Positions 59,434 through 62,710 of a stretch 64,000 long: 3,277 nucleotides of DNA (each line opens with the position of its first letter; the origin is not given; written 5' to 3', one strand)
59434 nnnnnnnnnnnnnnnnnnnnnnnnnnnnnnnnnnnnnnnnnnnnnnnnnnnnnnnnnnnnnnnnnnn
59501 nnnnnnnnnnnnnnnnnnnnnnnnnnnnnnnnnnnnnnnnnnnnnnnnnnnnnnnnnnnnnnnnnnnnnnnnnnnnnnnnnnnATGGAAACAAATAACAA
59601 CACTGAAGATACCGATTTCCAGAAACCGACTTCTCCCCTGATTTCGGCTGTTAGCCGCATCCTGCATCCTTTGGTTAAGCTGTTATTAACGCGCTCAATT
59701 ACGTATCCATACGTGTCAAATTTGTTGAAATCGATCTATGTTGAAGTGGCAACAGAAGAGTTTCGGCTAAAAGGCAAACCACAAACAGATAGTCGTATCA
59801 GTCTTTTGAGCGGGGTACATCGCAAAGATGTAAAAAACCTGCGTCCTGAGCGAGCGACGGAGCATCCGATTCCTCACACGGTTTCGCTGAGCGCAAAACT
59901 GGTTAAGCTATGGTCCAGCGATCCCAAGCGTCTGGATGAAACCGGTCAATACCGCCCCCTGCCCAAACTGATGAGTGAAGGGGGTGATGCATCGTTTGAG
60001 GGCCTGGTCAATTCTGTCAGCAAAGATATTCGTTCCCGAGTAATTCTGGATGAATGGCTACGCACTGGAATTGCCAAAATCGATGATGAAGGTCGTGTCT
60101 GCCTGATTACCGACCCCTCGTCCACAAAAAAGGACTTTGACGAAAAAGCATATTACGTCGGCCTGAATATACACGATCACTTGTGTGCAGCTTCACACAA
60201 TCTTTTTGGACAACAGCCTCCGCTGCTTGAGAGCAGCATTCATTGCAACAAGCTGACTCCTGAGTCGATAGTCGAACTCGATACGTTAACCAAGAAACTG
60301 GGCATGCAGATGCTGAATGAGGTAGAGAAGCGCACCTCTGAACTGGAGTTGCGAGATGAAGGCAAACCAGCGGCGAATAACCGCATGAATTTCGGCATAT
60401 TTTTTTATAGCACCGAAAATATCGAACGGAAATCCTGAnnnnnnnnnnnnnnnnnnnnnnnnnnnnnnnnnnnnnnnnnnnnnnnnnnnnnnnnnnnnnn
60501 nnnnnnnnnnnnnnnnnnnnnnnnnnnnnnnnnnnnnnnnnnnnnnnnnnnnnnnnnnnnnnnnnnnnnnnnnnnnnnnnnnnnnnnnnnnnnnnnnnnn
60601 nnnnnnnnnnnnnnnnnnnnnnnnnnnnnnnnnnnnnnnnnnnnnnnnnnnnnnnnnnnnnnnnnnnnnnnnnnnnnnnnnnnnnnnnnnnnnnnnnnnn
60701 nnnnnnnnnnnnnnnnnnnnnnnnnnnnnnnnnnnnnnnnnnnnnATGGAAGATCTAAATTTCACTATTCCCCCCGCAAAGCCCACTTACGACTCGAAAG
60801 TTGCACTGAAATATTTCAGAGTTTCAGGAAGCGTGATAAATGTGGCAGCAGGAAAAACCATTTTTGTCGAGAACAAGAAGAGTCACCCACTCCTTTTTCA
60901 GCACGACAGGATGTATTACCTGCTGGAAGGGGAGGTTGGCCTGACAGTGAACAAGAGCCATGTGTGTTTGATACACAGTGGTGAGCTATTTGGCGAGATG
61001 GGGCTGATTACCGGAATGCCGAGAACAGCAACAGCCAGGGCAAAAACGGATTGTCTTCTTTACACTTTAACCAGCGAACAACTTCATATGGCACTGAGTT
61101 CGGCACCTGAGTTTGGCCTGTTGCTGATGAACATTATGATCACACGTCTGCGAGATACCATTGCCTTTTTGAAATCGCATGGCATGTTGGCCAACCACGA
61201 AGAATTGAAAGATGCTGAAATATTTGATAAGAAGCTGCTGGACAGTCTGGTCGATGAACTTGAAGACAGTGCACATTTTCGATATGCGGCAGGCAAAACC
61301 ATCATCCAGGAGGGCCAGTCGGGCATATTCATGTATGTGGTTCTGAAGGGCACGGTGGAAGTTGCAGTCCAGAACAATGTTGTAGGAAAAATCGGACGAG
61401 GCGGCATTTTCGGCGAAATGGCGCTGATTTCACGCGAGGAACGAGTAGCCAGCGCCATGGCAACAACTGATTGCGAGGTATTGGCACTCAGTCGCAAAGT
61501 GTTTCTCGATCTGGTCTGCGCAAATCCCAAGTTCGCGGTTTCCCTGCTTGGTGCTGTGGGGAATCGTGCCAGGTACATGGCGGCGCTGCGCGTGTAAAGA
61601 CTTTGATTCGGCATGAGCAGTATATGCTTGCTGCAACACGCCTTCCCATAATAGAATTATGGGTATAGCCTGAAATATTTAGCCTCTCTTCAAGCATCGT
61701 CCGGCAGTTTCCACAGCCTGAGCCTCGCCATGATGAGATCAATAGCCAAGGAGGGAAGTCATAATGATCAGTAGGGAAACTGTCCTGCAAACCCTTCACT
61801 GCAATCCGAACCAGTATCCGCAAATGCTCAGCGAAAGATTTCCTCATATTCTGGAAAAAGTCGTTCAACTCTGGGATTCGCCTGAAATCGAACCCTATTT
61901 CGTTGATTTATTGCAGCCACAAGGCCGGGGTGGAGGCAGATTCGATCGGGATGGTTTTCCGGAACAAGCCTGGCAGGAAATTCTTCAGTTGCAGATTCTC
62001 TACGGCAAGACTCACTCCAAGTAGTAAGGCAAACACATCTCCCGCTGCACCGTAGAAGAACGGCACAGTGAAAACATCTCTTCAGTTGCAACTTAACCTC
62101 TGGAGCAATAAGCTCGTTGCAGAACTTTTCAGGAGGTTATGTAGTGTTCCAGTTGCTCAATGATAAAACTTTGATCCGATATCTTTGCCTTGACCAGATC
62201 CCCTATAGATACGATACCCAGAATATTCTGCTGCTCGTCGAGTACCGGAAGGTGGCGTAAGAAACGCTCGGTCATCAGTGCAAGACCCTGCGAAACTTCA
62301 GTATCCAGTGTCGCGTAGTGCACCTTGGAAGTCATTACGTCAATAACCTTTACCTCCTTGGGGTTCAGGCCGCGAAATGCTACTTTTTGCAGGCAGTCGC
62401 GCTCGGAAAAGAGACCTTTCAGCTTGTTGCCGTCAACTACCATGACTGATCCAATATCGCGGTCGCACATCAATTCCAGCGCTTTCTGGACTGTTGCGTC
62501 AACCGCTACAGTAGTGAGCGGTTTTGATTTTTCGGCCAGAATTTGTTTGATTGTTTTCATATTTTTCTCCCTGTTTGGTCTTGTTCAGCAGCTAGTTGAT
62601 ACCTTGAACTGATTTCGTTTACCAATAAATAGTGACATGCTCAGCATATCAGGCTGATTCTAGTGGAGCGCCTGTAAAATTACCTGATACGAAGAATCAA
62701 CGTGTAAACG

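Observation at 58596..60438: DUF6502 as a probable transcription factor with a readable operator and regulon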

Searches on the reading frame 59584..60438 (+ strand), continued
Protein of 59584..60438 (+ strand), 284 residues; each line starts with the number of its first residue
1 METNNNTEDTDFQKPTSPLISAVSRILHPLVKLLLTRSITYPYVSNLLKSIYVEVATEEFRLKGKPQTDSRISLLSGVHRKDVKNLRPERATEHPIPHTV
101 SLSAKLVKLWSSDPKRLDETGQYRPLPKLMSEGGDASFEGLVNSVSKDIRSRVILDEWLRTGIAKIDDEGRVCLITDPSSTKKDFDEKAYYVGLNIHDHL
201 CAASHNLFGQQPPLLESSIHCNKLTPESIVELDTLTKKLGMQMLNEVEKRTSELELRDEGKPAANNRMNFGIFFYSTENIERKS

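Call 65: search_dna_similar(query=window:59584-60438:+, collection=plasmids, mode=protein, max_rows=15)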
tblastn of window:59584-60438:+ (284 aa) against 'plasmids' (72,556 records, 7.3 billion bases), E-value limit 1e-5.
Records with a match: 76; places in all: 76; records where one place covers at least 80% of the query: 72.
Best place of each record, by identity: <60% 76.
By first word of the organism name: Rhizobium 66; Methylocystis 2; Microvirga 2; Azospirillum 1; Pseudoroseomonas 1; Mesorhizobium 1; Variovorax 1; Acinetobacter 1; Microbulbifer 1.
By predicted mobility (MOB-suite, as given by PLSDB): conjugative 43; non-mobilizable 27; mobilizable 6.
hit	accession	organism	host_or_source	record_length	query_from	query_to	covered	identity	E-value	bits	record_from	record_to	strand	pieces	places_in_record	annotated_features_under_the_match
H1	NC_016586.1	Azospirillum lipoferum 4B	-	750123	15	275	92%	41.6%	5e-57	204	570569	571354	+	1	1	DUF6502 family protein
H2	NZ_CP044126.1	Rhizobium sp. BG4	Prosopis cineraria,pure bacterial ...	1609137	25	273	88%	39.4%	9e-51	186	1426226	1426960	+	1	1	record has no annotation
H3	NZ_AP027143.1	Methylocystis iwaonis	-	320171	11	275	93%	36.6%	1e-48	180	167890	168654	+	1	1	DUF6502 family protein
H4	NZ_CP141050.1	Microvirga lotononidis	-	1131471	38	280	86%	39.8%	2e-49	182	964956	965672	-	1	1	none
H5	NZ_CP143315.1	Methylocystis iwaonis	cell culture,rice rhizosphere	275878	11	275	93%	36.2%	4e-48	178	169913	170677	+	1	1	DUF6502 family protein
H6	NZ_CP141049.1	Microvirga lotononidis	-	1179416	38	280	86%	39.1%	5e-51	186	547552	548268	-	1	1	none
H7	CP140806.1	Rhizobium johnstonii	Trifolium pratense,whole organism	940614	19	279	92%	35.7%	6e-32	163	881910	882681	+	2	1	none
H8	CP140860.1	Rhizobium ruizarguesonis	Trifolium pratense,whole organism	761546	19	279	92%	35.7%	1e-42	162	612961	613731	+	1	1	DUF6502 family protein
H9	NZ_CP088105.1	Rhizobium ruizarguesonis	cell culture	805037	19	279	92%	35.7%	2e-42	162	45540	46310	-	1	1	DUF6502 family protein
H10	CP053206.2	Rhizobium leguminosarum bv. trifolii TA1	Trifolium spumosum L. (Annual ...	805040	19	279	92%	35.7%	2e-42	162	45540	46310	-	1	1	hypothetical protein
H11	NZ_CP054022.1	Rhizobium indicum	Pisum sativum l. (pea),Pure culture,Pea ...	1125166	19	279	92%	35.7%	4e-41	158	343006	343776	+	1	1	record has no annotation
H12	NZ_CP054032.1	Rhizobium indicum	Pisum sativum l. (pea),Pure culture,Pea ...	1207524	19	279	92%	35.7%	5e-41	157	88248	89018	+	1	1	record has no annotation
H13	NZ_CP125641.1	Rhizobium sp. BT03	Phaseolus vulgaris,Pure culture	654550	19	278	92%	35.8%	9e-43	162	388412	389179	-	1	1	DUF6502 family protein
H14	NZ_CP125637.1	Rhizobium leguminosarum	Phaseolus vulgaris,Pure culture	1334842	19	273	90%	36.1%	3e-43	164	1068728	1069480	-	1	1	record has no annotation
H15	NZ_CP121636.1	Rhizobium leguminosarum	Trifolium ambiguum,cell culture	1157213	19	273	90%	36.1%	8e-43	163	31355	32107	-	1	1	record has no annotation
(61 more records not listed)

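Call 66: get_annotated_region(hit=H1, flank=5000)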
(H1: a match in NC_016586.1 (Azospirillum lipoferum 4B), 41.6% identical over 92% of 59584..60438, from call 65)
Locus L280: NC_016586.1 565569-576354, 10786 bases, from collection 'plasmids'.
description: Azospirillum lipoferum 4B plasmid AZO_p2, complete sequence
organism: Azospirillum lipoferum 4B (NCBI taxid 862719)
taxonomy: Bacteria; Pseudomonadota; Alphaproteobacteria; Rhodospirillales; Azospirillaceae; Azospirillum; Azospirillum lipoferum; Azospirillum lipoferum 4B
host: -; source: -; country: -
typing (MOB-suite, as given by PLSDB): conjugative; replicon rep_cluster_67; relaxase MOBP; mating-pair formation MPF_T
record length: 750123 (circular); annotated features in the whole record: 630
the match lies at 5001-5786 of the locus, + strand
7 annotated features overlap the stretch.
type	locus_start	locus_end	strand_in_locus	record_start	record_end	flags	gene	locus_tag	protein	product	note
CDS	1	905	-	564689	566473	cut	ptsG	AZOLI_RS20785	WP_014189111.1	PTS glucose transporter subunit IIBC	GO:1904659 - glucose transmembrane transport [Evidence IEA]; GO:0009401 - phosphoenolpyruvate-dependent sugar ...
CDS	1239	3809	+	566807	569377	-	ptsP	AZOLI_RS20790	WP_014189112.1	phosphoenolpyruvate--protein phosphotransferase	GO:0009401 - phosphoenolpyruvate-dependent sugar phosphotransferase system [Evidence IEA]; GO:0006808 - regulation of ...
CDS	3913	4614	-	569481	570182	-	-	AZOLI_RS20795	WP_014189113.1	hypothetical protein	-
CDS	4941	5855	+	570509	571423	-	-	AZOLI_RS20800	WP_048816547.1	DUF6502 family protein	-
CDS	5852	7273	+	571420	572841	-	-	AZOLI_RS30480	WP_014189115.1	DUF5666 domain-containing protein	-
CDS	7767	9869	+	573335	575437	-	-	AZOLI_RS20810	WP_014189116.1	methyl-accepting chemotaxis protein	GO:0007165 - signal transduction [Evidence IEA]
CDS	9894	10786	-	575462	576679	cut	-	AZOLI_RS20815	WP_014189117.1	ROK family protein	-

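Call 67: get_annotated_region(hit=H9, flank=5000)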
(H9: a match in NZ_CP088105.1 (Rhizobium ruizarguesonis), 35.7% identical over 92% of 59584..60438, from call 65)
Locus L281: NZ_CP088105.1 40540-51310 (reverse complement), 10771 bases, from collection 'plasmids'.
description: Rhizobium ruizarguesonis strain TA1 plasmid pTA1_1, complete sequence
organism: Rhizobium ruizarguesonis (NCBI taxid 2081791)
taxonomy: Bacteria; Pseudomonadota; Alphaproteobacteria; Hyphomicrobiales; Rhizobiaceae; Rhizobium; Rhizobium ruizarguesonis
host: -; source: cell culture; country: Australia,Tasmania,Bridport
typing (MOB-suite, as given by PLSDB): conjugative; relaxase MOBQ; mating-pair formation MPF_T
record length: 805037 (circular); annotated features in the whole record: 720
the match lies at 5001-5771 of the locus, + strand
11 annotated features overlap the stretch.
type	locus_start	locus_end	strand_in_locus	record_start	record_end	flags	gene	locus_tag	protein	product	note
CDS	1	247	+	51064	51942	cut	-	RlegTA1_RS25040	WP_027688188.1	EF-hand domain-containing protein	-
CDS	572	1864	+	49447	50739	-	-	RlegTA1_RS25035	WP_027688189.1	flagellar hook protein FlgE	GO:0071973 - bacterial-type flagellum-dependent cell motility [Evidence IEA]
CDS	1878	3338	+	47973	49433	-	flgK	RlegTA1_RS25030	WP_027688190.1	flagellar hook-associated protein FlgK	GO:0001539 - cilium or flagellum-dependent cell motility [Evidence IEA]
CDS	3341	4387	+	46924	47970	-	-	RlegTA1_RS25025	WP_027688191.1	flagellar hook-associated family protein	-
CDS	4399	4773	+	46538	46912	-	-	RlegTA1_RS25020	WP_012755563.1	hypothetical protein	-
CDS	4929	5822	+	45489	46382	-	-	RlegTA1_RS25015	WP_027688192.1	DUF6502 family protein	-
CDS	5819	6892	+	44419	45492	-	-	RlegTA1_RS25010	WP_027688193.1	DUF5666 domain-containing protein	-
CDS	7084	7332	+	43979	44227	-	-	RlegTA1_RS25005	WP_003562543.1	hypothetical protein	-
CDS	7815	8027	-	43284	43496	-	-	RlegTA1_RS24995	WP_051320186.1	type II toxin-antitoxin system VapB family antitoxin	-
CDS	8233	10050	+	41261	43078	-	-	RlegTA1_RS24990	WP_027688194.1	HAMP domain-containing methyl-accepting chemotaxis protein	GO:0006935 - chemotaxis [Evidence IEA]; GO:0007165 - signal transduction [Evidence IEA]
CDS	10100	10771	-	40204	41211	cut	doeB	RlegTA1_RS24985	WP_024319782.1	N(2)-acetyl-L-2,4-diaminobutanoate deacetylase DoeB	GO:0042400 - ectoine catabolic process [Evidence IEA]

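Call 77: search_protein_families(library=padloc, proteins=[window:59584-60438:+], max_evalue=0.01)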
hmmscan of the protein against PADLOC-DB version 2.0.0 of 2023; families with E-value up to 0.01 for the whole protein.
window:59584-60438:+ (284 aa): 0 families

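Call 83: search_protein_representatives(alignment_id=A2)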
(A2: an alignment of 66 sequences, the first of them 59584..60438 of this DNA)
Query: 66 sequences, 284 profile positions. Proteins with E-value up to 0.001 (for the whole library): 4433; up to 1e-10: 2975; up to 1e-30: 833. The best 150 are listed.
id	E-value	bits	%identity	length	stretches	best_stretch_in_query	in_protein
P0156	4.6e-127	439.6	-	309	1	3-281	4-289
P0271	1.0e-122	425.4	-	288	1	4-277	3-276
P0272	5.5e-117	406.5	-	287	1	10-282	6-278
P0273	8.2e-112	389.6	-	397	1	5-280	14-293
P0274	3.8e-111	387.4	-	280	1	6-280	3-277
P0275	2.3e-110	384.8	-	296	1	9-275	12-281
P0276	1.3e-108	379.1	-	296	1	10-276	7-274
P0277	4.6e-103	360.8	-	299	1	9-276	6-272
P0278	7.4e-103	360.2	-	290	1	6-281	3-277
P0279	2.0e-101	355.5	-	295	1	7-277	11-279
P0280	1.1e-99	349.8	-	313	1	11-276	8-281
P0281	1.5e-99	349.3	-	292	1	11-281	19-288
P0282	5.4e-99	347.5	-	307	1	3-282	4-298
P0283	1.2e-98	346.4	-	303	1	10-276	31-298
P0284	1.5e-97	342.8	-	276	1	12-281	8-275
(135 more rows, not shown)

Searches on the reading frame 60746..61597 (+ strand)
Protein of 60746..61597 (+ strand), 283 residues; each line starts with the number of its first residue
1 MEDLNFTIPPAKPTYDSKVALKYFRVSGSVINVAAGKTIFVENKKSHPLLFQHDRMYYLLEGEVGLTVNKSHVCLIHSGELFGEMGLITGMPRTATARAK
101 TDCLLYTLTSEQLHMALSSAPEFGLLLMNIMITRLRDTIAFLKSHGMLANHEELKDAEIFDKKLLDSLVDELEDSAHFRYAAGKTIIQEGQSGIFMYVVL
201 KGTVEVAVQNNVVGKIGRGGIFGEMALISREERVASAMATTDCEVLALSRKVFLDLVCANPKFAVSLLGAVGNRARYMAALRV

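Call 3: search_protein_families(library=pfam, proteins=[window:60746-61597:+], max_evalue=0.01)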
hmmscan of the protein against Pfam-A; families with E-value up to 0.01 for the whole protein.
window:60746-61597:+ (283 aa): 1 family
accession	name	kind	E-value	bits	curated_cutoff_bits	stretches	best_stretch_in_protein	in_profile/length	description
PF00027.35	cNMP_binding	-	1.6e-35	121.4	27.5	2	179-257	3-86/89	Cyclic nucleotide-binding domain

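Call 62: search_protein_families(library=ncbifam, proteins=[window:60746-61597:+], max_evalue=0.01)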
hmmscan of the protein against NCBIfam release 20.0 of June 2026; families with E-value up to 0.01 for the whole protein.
window:60746-61597:+ (283 aa): 9 families
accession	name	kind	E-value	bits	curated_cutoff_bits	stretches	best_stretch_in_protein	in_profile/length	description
TIGR03896.1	cyc_nuc_ocin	subfamily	3.9e-21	75.7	161.05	2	77-264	59-255/317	bacteriocin-type transport-associated protein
NF008732.0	PRK11753.1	equivalog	1e-19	70.8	266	2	166-275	13-129/214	cAMP-activated global transcriptional regulator CRP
NF041163.2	encap_f2b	equivalog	1.8e-10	40.5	400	1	160-264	83-190/450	family 2B encapsulin nanocompartment shell protein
NF058543.1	ActPatMycb56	equivalog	8.2e-10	38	460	1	159-272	3-119/317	acetyltransferase Pat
NF007707.0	PRK10402.1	subfamily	2.5e-08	33.8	180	1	157-273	12-134/226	transcriptional regulator YeiL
TIGR03697.1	NtcA_cyano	equivalog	4.5e-06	26.6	244.95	0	54-140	12-105/193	global nitrogen regulator NtcA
NF006901.0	PRK09392.1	equivalog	4.4e-05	22.9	211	1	151-265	6-124/236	transcriptional activator FtrB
NF053664.1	TransRegPtrACyano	equivalog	0.0009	18.6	300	0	201-280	40-112/196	Crp/Fnr family transcriptional regulator PtrA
NF045989.1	TransRegFnrLRhodb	equivalog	0.0033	16.7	300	1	170-268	30-131/245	transcriptional regulator FnrL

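Call 77: search_protein_families(library=padloc, proteins=[window:60746-61597:+], max_evalue=0.01)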
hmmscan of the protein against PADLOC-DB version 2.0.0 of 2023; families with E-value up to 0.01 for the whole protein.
window:60746-61597:+ (283 aa): 5 families
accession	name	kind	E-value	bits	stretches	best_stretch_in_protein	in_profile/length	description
PDLC02371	PycTIR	-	2e-25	87.7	2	173-275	35-138/288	-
PDLC00731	Effector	-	6.3e-25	85.8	2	153-270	19-136/306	TIR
PDLC00732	Effector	-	4e-19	66.6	2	177-262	38-124/301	TIR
PDLC00730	Effector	-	1.6e-11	42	2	161-276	45-159/299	TIR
PDLC00734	PycC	-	5.4e-11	40.2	2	168-254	25-117/374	Pycsar cyclase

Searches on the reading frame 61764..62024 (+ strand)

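Call 3: search_protein_families(library=pfam, proteins=[window:61764-62024:+], max_evalue=0.01)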
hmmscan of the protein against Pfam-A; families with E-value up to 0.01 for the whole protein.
window:61764-62024:+ (86 aa): 1 family
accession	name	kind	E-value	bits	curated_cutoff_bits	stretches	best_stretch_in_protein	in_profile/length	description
PF12776.13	Myb_DNA-bind_3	-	0.0056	18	23.6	1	39-76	3-40/96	Myb/SANT-like DNA-binding domain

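Call 62: search_protein_families(library=ncbifam, proteins=[window:61764-62024:+], max_evalue=0.01)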
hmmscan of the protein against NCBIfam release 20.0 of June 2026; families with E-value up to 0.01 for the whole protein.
window:61764-62024:+ (86 aa): 0 families

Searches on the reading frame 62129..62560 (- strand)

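Call 62: search_protein_families(library=ncbifam, proteins=[window:62129-62560:-], max_evalue=0.01)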
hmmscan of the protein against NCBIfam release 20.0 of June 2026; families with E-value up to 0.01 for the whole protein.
window:62129-62560:- (143 aa): 28 families (the best 25 are shown)
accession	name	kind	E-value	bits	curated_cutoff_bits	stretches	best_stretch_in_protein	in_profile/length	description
TIGR00393.1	kpsF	subfamily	4.4e-10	39.6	203.7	1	4-117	157-267/268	KpsF/GutQ family sugar-phosphate isomerase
TIGR01302.1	IMP_dehydrog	equivalog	7e-10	38.3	481.5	1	15-131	90-205/450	IMP dehydrogenase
NF041552.1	TF_PrdR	equivalog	9.3e-10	37.4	795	1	12-127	13-126/577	sigma-54 dependent transcriptional regulator PrdR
NF011443.0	PRK14869.1-5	equivalog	1.3e-09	37.1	335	1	70-129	69-128/546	putative manganese-dependent inorganic diphosphatase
TIGR01186.1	proV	subfamily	4.7e-09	35.8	326.6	1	3-125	240-356/363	betaine/proline/choline family ABC transporter ATP-binding protein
NF008141.0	PRK10892.1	equivalog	3.6e-08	33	505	1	12-126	213-326/328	arabinose-5-phosphate isomerase KdsD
NF041630.1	CBS_CbpB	equivalog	6.9e-08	32.5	125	2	96-139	37-80/143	cyclic-di-AMP-binding protein CbpB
NF053704.1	TransRegCcpNBacil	equivalog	8.8e-08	31.8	260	1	9-128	79-199/208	transcriptional regulator CcpN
NF011440.0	PRK14869.1-2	equivalog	3.2e-07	29.3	746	1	69-129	66-126/541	putative manganese-dependent inorganic diphosphatase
NF005869.0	PRK07807.1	equivalog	2e-06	27.2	549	1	11-128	96-206/479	GuaB1 family IMP dehydrogenase-related protein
NF041569.1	A-tRNAntase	equivalog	2.1e-06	26.3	1440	1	12-128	316-428/880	A-adding tRNA nucleotidyltransferase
NF053863.1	DS11_antiphage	equivalog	2.6e-06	26.8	260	1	8-141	78-209/305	CBS domain-containing anti-phage protein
NF011442.0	PRK14869.1-4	equivalog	2.9e-06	26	400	1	69-131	69-131/543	putative manganese-dependent inorganic diphosphatase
NF053603.1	HhpR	exception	4.6e-06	26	520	1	15-124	71-181/282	CBS domain-containing high hydrostatic pressure regulator HhpR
NF011447.0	PRK14869.2-3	equivalog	5.2e-06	25.3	522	1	11-70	74-133/540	putative manganese-dependent inorganic diphosphatase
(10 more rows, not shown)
